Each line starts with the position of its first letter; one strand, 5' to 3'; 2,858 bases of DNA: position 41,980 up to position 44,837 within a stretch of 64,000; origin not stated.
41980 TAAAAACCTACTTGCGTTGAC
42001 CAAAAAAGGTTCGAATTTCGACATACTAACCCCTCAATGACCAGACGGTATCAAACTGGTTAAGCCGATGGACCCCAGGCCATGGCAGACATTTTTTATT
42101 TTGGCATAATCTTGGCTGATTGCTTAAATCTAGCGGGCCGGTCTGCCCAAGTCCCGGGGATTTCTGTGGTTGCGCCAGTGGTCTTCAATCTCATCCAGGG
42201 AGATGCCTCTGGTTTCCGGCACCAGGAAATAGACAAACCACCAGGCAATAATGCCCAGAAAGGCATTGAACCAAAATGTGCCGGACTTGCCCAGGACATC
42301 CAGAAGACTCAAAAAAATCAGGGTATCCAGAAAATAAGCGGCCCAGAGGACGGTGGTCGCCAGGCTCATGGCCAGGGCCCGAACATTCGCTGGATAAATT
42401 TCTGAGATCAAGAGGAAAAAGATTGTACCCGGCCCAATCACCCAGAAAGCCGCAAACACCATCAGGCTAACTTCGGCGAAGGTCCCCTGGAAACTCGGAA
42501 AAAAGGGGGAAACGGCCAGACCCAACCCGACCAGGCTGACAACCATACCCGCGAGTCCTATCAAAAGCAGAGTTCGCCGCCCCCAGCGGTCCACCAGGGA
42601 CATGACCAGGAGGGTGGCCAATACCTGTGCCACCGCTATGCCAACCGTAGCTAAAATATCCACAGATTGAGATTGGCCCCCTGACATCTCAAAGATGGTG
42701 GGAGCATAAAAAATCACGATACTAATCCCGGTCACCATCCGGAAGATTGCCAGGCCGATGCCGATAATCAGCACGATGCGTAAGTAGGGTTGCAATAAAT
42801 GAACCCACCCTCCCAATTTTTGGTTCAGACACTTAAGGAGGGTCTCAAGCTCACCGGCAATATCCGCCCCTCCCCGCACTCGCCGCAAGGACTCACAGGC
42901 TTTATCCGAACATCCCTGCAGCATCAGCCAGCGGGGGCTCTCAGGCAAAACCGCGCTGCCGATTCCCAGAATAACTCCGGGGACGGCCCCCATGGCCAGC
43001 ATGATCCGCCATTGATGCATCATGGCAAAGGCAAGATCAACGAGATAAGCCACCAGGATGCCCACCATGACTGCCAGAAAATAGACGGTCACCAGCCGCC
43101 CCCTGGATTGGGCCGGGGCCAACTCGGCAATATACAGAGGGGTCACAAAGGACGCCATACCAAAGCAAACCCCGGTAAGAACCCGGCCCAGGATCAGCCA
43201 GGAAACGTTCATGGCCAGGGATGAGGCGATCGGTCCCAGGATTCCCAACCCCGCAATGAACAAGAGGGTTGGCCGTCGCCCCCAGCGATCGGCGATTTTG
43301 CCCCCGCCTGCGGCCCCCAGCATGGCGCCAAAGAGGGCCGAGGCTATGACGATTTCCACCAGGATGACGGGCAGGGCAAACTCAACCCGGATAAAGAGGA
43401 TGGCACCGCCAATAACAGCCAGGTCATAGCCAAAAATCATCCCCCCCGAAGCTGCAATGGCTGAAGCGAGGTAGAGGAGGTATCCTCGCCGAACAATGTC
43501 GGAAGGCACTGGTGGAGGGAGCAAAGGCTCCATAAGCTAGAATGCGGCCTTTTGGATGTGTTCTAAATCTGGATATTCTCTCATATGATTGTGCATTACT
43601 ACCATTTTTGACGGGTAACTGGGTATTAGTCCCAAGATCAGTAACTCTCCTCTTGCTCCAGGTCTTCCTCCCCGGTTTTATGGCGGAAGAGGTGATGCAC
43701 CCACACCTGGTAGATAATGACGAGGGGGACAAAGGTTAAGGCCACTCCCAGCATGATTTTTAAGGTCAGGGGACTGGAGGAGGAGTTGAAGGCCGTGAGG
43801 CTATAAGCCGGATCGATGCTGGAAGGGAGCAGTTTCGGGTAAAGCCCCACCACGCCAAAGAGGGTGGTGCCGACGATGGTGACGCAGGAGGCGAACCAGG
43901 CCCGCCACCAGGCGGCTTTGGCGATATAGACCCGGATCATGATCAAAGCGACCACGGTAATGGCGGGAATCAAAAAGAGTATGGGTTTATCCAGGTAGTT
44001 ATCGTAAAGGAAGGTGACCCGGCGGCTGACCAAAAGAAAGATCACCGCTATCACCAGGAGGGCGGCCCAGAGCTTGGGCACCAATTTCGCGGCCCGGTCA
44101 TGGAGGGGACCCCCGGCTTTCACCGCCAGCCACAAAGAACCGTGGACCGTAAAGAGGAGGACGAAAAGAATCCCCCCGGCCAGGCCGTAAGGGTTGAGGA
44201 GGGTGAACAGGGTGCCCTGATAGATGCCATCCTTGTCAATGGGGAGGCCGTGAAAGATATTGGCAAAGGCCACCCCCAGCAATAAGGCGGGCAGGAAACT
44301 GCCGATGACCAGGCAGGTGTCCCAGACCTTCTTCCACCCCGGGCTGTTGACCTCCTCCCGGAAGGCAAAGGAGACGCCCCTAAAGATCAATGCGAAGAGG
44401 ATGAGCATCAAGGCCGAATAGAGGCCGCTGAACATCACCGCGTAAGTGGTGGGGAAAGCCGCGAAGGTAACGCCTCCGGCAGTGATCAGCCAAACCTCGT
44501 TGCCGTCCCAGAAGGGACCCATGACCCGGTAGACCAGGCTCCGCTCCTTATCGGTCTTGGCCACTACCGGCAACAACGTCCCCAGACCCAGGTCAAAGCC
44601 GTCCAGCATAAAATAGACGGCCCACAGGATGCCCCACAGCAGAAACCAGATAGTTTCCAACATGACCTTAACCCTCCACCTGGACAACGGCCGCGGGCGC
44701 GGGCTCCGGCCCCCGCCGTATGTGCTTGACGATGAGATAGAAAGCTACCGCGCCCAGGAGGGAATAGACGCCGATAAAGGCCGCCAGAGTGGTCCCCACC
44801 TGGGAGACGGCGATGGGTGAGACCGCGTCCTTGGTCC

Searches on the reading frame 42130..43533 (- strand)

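Call 61: search_protein_families(library=pfam, proteins=[window:42130-43533:-], max_evalue=0.0001)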
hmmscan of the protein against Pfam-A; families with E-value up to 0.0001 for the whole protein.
window:42130-43533:- (467 aa): 2 families
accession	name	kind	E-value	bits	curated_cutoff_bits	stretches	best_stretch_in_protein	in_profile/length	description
PF00083.30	Sugar_tr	-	5.9e-94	315.9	22.3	1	25-453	3-452/452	Sugar (and other) transporter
PF07690.21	MFS_1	-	1.1e-25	90.7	33.4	2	29-280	3-228/347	Major Facilitator Superfamily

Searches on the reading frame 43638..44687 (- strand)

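Call 61: search_protein_families(library=pfam, proteins=[window:43638-44687:-], max_evalue=0.0001)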
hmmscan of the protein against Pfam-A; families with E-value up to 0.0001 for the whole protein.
window:43638-44687:- (349 aa): 1 family
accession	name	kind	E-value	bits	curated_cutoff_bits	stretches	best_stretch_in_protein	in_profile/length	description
PF02322.20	Cyt_bd_oxida_II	-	7.3e-102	341.2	35.6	1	10-334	1-302/302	Cytochrome bd terminal oxidase subunit II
